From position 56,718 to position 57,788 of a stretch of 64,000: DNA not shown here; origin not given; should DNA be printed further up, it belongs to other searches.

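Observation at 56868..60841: SNF2 helicase with a non-helicase N-terminal domain plus a small partner protein, coupled upstream of mod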

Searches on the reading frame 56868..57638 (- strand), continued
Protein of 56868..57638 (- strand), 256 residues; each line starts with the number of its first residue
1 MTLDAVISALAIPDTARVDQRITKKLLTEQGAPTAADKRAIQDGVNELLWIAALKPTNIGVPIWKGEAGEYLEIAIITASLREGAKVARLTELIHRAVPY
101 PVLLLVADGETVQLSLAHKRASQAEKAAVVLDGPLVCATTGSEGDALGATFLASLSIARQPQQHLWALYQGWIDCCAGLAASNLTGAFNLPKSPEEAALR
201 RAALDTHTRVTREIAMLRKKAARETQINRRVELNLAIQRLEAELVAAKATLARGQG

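Call 42: search_protein_families(library=pfam, proteins=[L005:6864-7961:+, L006:8391-10004:+, L015:3150-4340:+, L031:8209-9993:+, L058:3720-4142:+, L061:10847-14548:+, L047:6582-9989:+, L043:6565-9552:+, L031:13668-14954:+, L033:14375-15241:+], max_evalue=0.001)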
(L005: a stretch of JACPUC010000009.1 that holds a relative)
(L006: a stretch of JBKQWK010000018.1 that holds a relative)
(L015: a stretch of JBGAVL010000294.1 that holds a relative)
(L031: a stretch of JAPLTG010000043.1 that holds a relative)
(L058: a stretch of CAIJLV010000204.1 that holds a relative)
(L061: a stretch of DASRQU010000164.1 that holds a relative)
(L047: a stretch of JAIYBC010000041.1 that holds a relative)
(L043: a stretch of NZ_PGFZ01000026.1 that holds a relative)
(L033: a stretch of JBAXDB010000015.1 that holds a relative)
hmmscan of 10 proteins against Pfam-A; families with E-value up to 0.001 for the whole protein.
L005:6864-7961:+ (365 aa): 1 family
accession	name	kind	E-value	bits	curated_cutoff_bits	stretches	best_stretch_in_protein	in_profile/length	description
PF13310.11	Virulence_RhuM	-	1.1e-112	375.8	33.7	1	76-328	1-249/252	Virulence protein RhuM family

L006:8391-10004:+ (537 aa): 6 families
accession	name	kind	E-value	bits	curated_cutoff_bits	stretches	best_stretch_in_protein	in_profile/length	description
PF13271.11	DUF4062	-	4.3e-21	75.3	24.7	1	6-92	1-82/82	Domain of unknown function (DUF4062)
PF13749.12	HATPase_c_4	-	8.6e-20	71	26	1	316-401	3-89/89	Putative ATP-dependent DNA helicase recG C-terminal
PF13412.12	HTH_24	-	0.00037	20.4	21.9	1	416-462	1-47/48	Winged helix-turn-helix DNA-binding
PF12802.13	MarR_2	-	0.00053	20.5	27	0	414-464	1-52/61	MarR family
PF25213.1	HVO_A0261_N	-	0.00065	20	35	0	412-467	5-59/86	HVO_A0261 N-terminal domain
PF06163.17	DUF977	-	0.00096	19.7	22.1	0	420-469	14-63/134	Bacterial protein of unknown function (DUF977)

L015:3150-4340:+ (396 aa): 2 families
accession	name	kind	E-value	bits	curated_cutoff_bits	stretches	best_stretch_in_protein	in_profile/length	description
PF06250.17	YhcG_C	-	1e-57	194.8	32.5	1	223-378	1-156/157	YhcG PDDEXK nuclease domain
PF17761.7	DUF1016_N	-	7.5e-36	123.7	32.8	1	28-199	2-137/137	DUF1016 N-terminal domain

L031:8209-9993:+ (594 aa): 1 family
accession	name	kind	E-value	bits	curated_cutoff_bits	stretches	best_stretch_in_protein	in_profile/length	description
PF03235.19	GmrSD_N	-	4.2e-29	102.5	33.2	1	10-255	1-198/199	GmrSD restriction endonuclease, N-terminal domain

L058:3720-4142:+ (140 aa): 1 family
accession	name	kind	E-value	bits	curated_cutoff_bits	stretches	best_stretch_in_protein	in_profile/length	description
PF05635.17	23S_rRNA_IVP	-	6.2e-32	110.4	33.8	1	7-111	1-104/106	23S rRNA-intervening sequence protein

L061:10847-14548:+ (1233 aa): 5 families
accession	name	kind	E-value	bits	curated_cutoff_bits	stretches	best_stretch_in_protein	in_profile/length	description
PF13604.12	AAA_30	-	1.4e-23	84.1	27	1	608-758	5-143/191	AAA domain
PF13245.12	AAA_19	-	5.6e-20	72.3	25.1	1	611-747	3-133/134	AAA domain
PF01443.25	Viral_helicase1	-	1.2e-12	48.6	21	1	1001-1060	170-227/228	Viral superfamily 1 RNA helicase core domain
PF13538.12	UvrD_C_2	-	2.3e-12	47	27.4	1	1013-1059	1-51/52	UvrD-like helicase C-terminal domain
PF13086.12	AAA_11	-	3.6e-05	24.1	27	0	700-746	212-253/257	AAA domain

L047:6582-9989:+ (1135 aa): 6 families
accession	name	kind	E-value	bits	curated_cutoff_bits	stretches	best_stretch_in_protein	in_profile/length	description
PF13482.12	RNase_H_2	-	3.6e-24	86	22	1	323-507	1-164/165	RNase_H superfamily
PF13087.12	AAA_12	-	7e-24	84.9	27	1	932-1109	19-193/195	AAA domain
PF13604.12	AAA_30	-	1.9e-12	47.8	27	1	740-893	19-134/191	AAA domain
PF13086.12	AAA_11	-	6.4e-12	46.2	27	1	742-807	20-93/257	AAA domain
PF13245.12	AAA_19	-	2.1e-07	31.6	25.1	1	740-887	12-129/134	AAA domain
PF01443.25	Viral_helicase1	-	0.00014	22.2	21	0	853-890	61-100/228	Viral superfamily 1 RNA helicase core domain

L043:6565-9552:+ (995 aa): 4 families
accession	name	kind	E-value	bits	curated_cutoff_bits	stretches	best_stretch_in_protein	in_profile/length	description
PF13538.12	UvrD_C_2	-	3.1e-10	40.2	27.4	1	920-966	4-51/52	UvrD-like helicase C-terminal domain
PF01443.25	Viral_helicase1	-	5e-09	36.7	21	1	911-968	170-228/228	Viral superfamily 1 RNA helicase core domain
PF00580.27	UvrD-helicase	-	7.1e-06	26.3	23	0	661-775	146-251/271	UvrD/REP helicase N-terminal domain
PF13361.12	UvrD_C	-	2e-05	24.6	25.6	1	922-966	291-345/350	UvrD-like helicase C-terminal domain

L031:13668-14954:+ (428 aa): 1 family
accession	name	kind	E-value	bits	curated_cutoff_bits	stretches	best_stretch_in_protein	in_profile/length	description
PF07751.16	Abi_2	-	2.1e-46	159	25.6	1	134-344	3-184/184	Abi-like protein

L033:14375-15241:+ (288 aa): 1 family
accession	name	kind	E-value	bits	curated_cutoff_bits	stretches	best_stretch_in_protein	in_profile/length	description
PF02498.22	Bro-N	-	5.3e-09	37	25.6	1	24-107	8-83/96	BRO family, N-terminal domain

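Call 44: search_dna_similar(query=window:56871-57638:-, collection=plasmids, mode=protein, rows=spread, max_rows=30, max_evalue=0.001)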
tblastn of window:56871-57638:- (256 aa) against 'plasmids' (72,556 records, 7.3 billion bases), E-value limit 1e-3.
Records with a match: 54; places in all: 54; records where one place covers at least 80% of the query: 54.
Best place of each record, by identity: <60% 54.
By first word of the organism name: Escherichia 14; Enterococcus 11; Acinetobacter 9; Vibrio 3; Lactococcus 3; Aeromonas 2; Latilactobacillus 2; Acetobacter 1; Paraburkholderia 1; Methanomethylovorans 1; and 7 more.
By predicted mobility (MOB-suite, as given by PLSDB): non-mobilizable 26; conjugative 19; mobilizable 9.
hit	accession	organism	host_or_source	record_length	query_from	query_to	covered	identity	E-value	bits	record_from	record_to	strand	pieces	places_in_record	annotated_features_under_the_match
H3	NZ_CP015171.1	Acetobacter ascendens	single cell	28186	1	251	98%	49.6%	7e-70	239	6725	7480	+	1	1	DUF4391 domain-containing protein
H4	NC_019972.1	Methanomethylovorans hollandica DSM 15978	-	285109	4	246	95%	32.3%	9e-39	150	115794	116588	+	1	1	DUF4391 domain-containing protein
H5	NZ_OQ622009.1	Vibrio parahaemolyticus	-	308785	4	251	97%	28.4%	5e-23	104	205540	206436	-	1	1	DUF4391 domain-containing protein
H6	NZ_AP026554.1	Vibrio vulnificus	shrimp,shrimp food,homogenised shrimp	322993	4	251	97%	28.4%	5e-23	104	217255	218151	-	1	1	DUF4391 domain-containing protein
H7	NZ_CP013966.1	Aeromonas hydrophila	fish,cell culture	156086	4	251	97%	28.1%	7e-23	104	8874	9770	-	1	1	DUF4391 domain-containing protein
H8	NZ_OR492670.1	Acinetobacter gerneri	-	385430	3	254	98%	27.0%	2e-19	95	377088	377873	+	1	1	DUF4391 domain-containing protein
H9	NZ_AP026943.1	Citrobacter freundii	Mastacembelus,gut contents of ...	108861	8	244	93%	26.8%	6e-10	66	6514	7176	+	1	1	DUF4391 domain-containing protein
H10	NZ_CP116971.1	Escherichia coli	Sus scrofa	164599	5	244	94%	25.9%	1e-8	63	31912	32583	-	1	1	DUF4391 domain-containing protein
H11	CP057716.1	Escherichia coli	culture,Pooled pig faecal samples ...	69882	12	244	91%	25.8%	3e-8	61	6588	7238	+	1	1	DUF4391 domain-containing protein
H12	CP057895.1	Escherichia coli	culture,Pooled cattle faecal samples ...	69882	12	244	91%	25.8%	3e-8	61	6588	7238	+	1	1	DUF4391 domain-containing protein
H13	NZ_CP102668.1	Sphingobium sp. JS3065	whole organism,chemical plant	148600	13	244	91%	25.1%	3e-5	52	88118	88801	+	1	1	DUF4391 domain-containing protein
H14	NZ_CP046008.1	Escherichia coli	swine,mixed culture,feces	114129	12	244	91%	24.7%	3e-9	64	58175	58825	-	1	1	DUF4391 domain-containing protein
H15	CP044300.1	Escherichia coli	Pork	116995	12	244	91%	24.7%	3e-9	64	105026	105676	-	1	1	DUF4391 domain-containing protein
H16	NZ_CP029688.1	Escherichia coli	single strain,air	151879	12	244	91%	24.7%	4e-9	64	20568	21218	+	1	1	DUF4391 domain-containing protein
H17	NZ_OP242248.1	Escherichia coli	Homo sapiens,stool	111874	12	244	91%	24.7%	8e-9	63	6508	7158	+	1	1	DUF4391 domain-containing protein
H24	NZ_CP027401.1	Enterococcus faecium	Homo sapiens,blood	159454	34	244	82%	23.1%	2e-11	71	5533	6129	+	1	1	DUF4391 domain-containing protein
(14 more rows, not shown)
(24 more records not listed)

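Call 45: get_annotated_region(hit=H10, flank=9000)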
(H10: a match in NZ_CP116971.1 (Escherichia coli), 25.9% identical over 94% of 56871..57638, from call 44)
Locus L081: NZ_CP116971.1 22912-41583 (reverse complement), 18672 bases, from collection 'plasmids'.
description: Escherichia coli strain CUVM3 plasmid pCUVM3.1, complete sequence
organism: Escherichia coli (NCBI taxid 562)
taxonomy: Bacteria; Pseudomonadota; Gammaproteobacteria; Enterobacterales; Enterobacteriaceae; Escherichia; Escherichia coli
host: -; source: Sus scrofa; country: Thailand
typing (MOB-suite, as given by PLSDB): conjugative; replicon IncFIA,IncFIB,IncFIC; relaxase MOBF; mating-pair formation MPF_F
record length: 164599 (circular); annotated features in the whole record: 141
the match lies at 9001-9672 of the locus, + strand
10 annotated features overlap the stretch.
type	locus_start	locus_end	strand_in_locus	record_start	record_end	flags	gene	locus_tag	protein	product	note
CDS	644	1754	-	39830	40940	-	-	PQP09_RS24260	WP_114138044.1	IS3 family transposase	-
CDS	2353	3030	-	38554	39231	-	-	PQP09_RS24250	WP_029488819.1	hypothetical protein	-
CDS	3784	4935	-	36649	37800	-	-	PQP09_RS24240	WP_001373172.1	IS30-like element IS30 family transposase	GO:0006313 - DNA transposition [Evidence IEA]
CDS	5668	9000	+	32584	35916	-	-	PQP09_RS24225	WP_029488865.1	SNF2-related protein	-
CDS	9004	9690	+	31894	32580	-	-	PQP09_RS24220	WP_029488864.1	DUF4391 domain-containing protein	-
CDS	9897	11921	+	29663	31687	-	-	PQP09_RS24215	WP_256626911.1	site-specific DNA-methyltransferase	GO:0006306 - DNA methylation [Evidence IEA]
CDS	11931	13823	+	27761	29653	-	-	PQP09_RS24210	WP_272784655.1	DEAD/DEAH box helicase family protein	-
CDS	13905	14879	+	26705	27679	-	-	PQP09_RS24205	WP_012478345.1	IS30-like element ISApl1 family transposase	GO:0006313 - DNA transposition [Evidence IEA]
CDS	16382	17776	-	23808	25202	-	-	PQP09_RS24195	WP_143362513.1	hypothetical protein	-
CDS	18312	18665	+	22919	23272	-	-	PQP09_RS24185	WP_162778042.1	hypothetical protein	-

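Call 46: get_annotated_region(hit=H24, flank=9000)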
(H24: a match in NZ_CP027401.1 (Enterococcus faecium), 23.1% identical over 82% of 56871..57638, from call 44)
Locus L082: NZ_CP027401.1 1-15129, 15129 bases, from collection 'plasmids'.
description: Enterococcus faecium strain FDAARGOS_323 plasmid unnamed, complete sequence
organism: Enterococcus faecium (NCBI taxid 1352)
taxonomy: Bacteria; Bacillota; Bacilli; Lactobacillales; Enterococcaceae; Enterococcus; Enterococcus faecium
host: -; source: Homo sapiens,blood; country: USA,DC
typing (MOB-suite, as given by PLSDB): conjugative; replicon rep_cluster_893; relaxase MOBP,MOBT; mating-pair formation MPF_T
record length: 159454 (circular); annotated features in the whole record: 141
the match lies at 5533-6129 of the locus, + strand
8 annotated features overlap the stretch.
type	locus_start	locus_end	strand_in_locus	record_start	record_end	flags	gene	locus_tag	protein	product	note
CDS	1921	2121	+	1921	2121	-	-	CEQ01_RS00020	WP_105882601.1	helix-turn-helix transcriptional regulator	-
CDS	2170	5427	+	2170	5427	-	-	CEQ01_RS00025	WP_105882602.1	helicase-related protein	-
CDS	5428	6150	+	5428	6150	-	-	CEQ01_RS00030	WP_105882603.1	DUF4391 domain-containing protein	-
CDS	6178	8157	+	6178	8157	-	-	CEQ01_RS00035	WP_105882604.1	site-specific DNA-methyltransferase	GO:0006306 - DNA methylation [Evidence IEA]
CDS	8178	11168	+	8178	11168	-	-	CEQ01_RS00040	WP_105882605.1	DEAD/DEAH box helicase family protein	-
CDS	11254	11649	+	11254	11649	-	-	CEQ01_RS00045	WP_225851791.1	hypothetical protein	-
CDS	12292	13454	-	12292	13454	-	-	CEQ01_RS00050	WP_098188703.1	IS3 family transposase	-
CDS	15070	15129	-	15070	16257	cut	-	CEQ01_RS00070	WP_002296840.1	IS256-like element IS16 family transposase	GO:0006313 - DNA transposition [Evidence IEA]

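Call 47: get_annotated_region(hit=H5, flank=9000)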
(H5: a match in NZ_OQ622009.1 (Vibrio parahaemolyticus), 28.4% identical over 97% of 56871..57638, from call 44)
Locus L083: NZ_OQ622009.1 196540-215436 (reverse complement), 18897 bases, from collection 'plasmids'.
description: Vibrio parahaemolyticus strain Vb1182 plasmid pVb1182-tet, complete sequence
organism: Vibrio parahaemolyticus (NCBI taxid 670)
taxonomy: Bacteria; Pseudomonadota; Gammaproteobacteria; Vibrionales; Vibrionaceae; Vibrio; Vibrio parahaemolyticus
host: -; source: -; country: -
typing (MOB-suite, as given by PLSDB): non-mobilizable; replicon IncC
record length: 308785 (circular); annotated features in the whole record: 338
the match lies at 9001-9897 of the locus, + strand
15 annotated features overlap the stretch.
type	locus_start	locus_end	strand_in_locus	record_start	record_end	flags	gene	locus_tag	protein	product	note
CDS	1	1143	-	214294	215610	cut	-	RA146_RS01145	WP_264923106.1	EAL domain-containing protein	-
CDS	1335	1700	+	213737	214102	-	-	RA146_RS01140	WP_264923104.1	hypothetical protein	-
CDS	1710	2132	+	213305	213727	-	-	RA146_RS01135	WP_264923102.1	hypothetical protein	-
CDS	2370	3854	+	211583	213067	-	-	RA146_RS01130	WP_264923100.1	LA2681 family HEPN domain-containing protein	-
CDS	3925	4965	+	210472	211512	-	-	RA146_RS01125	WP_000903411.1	IS481-like element ISVvu4 family transposase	-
CDS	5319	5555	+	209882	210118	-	-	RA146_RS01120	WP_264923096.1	transcription factor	-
CDS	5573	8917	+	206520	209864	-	-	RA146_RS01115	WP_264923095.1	helicase-related protein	-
CDS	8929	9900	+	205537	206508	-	-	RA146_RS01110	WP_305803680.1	DUF4391 domain-containing protein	-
CDS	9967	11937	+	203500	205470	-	-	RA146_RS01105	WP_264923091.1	site-specific DNA-methyltransferase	GO:0006306 - DNA methylation [Evidence IEA]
CDS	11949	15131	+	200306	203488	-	-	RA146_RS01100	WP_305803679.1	DEAD/DEAH box helicase family protein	-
CDS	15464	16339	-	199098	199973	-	-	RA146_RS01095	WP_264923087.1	hypothetical protein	-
CDS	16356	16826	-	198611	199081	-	-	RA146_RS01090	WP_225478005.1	hypothetical protein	-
CDS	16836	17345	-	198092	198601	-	-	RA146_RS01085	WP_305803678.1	hypothetical protein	-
CDS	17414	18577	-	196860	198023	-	-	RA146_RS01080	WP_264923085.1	hypothetical protein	-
CDS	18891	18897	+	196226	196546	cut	-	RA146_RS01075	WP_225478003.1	hypothetical protein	-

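Call 48: search_protein_families(library=pfam, proteins=[L081:5668-9000:+, L082:2170-5427:+, L083:5573-8917:+], max_evalue=1)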
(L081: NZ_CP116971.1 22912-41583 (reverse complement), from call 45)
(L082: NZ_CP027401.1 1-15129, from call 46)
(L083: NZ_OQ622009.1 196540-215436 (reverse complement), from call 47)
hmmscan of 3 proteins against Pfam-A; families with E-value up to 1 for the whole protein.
L081:5668-9000:+ (1110 aa): 9 families
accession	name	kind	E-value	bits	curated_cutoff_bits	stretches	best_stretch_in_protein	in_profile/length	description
PF00271.37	Helicase_C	-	1e-12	48.7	23.5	1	719-844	14-110/110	Helicase conserved C-terminal domain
PF00176.29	SNF2-rel_dom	-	2.5e-12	46.9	24.9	1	259-425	1-177/290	SNF2-related domain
PF04851.21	ResIII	-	7.4e-11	42.7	22.5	1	255-412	3-163/164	Type III restriction enzyme, res subunit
PF00270.35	DEAD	-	2e-06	28.1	26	1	269-412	9-161/167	DEAD/DEAH box helicase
PF20720.3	nSTAND3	-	0.00059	20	27.2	1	263-335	6-76/155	Novel STAND NTPase 3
PF02854.25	MIF4G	-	0.0075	16.4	30.8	0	168-209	6-47/203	MIF4G domain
PF00308.24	Bac_DnaA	-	0.051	14.2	23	1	268-348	27-110/162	Bacterial DnaA ATPAse domain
PF13401.12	AAA_22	-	0.082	13.7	27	1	283-380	14-100/130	AAA domain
PF22766.2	ZW10_C2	-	0.12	13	27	1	205-274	11-80/152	ZW10 C-terminal helical domain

L082:2170-5427:+ (1085 aa): 6 families
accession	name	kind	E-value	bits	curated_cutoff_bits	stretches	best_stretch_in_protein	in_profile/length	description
PF00271.37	Helicase_C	-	2.5e-14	53.9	23.5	1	695-830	10-110/110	Helicase conserved C-terminal domain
PF00176.29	SNF2-rel_dom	-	7.7e-12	45.3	24.9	1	253-428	1-184/290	SNF2-related domain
PF04851.21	ResIII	-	9.7e-09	35.8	22.5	1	250-408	4-163/164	Type III restriction enzyme, res subunit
PF00270.35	DEAD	-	5.7e-07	29.8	26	1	355-410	115-163/167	DEAD/DEAH box helicase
PF20720.3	nSTAND3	-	0.011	15.9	27.2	1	261-337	10-84/155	Novel STAND NTPase 3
PF22590.2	Cas3-like_C_2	-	0.14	12.9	27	1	771-828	58-103/106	CRISPR-associated nuclease/helicase Cas3, C-terminal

L083:5573-8917:+ (1114 aa): 9 families
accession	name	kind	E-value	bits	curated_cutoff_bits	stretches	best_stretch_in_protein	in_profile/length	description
PF00271.37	Helicase_C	-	5.7e-17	62.4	23.5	1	757-832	32-110/110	Helicase conserved C-terminal domain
PF00176.29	SNF2-rel_dom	-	1.9e-12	47.3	24.9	2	240-297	3-67/290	SNF2-related domain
PF04851.21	ResIII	-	1e-07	32.5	22.5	1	239-391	8-163/164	Type III restriction enzyme, res subunit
PF00270.35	DEAD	-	2.6e-05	24.5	26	1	339-393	114-162/167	DEAD/DEAH box helicase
PF20720.3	nSTAND3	-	6.6e-05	23.1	27.2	1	245-324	9-86/155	Novel STAND NTPase 3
PF22590.2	Cas3-like_C_2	-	0.017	15.8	27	1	715-830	15-103/106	CRISPR-associated nuclease/helicase Cas3, C-terminal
PF21228.3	RuBisCO_activase_AAA_helical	-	0.04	14.7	27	1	819-880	5-65/96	Ribulose bisphosphate carboxylase/oxygenase activase, AAA, helical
PF09132.16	BmKX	-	0.57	10.8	24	0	740-756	8-24/30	BmKX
PF23100.1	DUF2096_N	-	0.77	10.6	26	0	882-912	41-71/96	DUF2096 N-terminal four-helical bundle domain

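Call 56: search_protein_families(library=pfam, proteins=[window:56871-57638:-, L081:9004-9690:+, L082:5428-6150:+, L083:8929-9900:+], max_evalue=10)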
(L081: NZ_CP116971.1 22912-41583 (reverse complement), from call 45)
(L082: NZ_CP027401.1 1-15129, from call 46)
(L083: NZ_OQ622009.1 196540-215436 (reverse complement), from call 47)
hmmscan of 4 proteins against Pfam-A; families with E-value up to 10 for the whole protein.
window:56871-57638:- (256 aa): 2 families
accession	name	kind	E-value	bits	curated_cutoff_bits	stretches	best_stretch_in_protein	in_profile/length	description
PF14335.11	DUF4391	-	3.2e-64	217.4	29.9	1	10-244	1-232/232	Domain of unknown function (DUF4391)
PF18850.6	LPD30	-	0.052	14.2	27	1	82-129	54-101/120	Large polyvalent protein associated domain 30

L081:9004-9690:+ (228 aa): 3 families
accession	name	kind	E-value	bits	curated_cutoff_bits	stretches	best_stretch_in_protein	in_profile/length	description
PF14335.11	DUF4391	-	6.7e-55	186.9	29.9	1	7-223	3-232/232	Domain of unknown function (DUF4391)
PF23307.1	SAM_KIDINS220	-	0.099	12.9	27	1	175-224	10-59/90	Kinase D-interacting substrate of 220 kDa-like, SAM domain-like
PF24434.1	DUF7557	-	0.16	11.8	25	1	174-187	22-35/45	Family of unknown function (DUF7557)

L082:5428-6150:+ (240 aa): 8 families
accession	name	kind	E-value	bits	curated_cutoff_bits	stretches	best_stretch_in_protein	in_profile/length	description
PF14335.11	DUF4391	-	8.2e-42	144.1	29.9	1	15-234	3-232/232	Domain of unknown function (DUF4391)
PF06810.17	Phage_scaffold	-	0.018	15.4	35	1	161-235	31-104/170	Phage capsid assembly scaffolding protein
PF03550.21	LolB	-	0.031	14.8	23.7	1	139-223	62-137/151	Outer membrane lipoprotein LolB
PF05531.17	NPV_P10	-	0.049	14.6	29.8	1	194-234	17-58/75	Nucleopolyhedrovirus P10 protein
PF17147.9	PFOR_II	-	0.089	13.6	27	1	120-192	23-95/102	Pyruvate:ferredoxin oxidoreductase core domain II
PF20570.3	DUF6779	-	0.098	13.8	28.1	1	171-212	46-88/108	Domain of unknown function (DUF6779)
PF14703.12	PHM7_cyt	-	0.3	11.7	27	1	185-218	84-117/174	Cytosolic domain of 10TM putative phosphate transporter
PF16331.10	TolA_bind_tri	-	1.8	9.2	30.1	1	195-213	25-43/76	TolA binding protein trimerisation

L083:8929-9900:+ (323 aa): 6 families
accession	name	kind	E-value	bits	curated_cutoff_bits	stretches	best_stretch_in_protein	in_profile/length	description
PF14335.11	DUF4391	-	8.1e-50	170.3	29.9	2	31-233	1-181/232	Domain of unknown function (DUF4391)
PF23894.2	LD_SV2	-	0.04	14.7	29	1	10-55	44-89/92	SV2A/B/C luminal domain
PF22217.1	ACDH-11_C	-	0.083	13.7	27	1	268-319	16-66/122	Acyl-CoA dehydrogenase 11 C-terminal domain-like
PF12076.13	CER1-like_C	-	0.097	12.9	28.3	1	154-230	38-115/164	CER1-like, C-terminal domain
PF19962.4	EAD9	-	0.28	11.4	25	1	270-311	6-47/62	Effector-associated domain 9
PF17253.7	DUF5320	-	1.7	10.3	27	1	263-295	66-98/99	Family of unknown function (DUF5320)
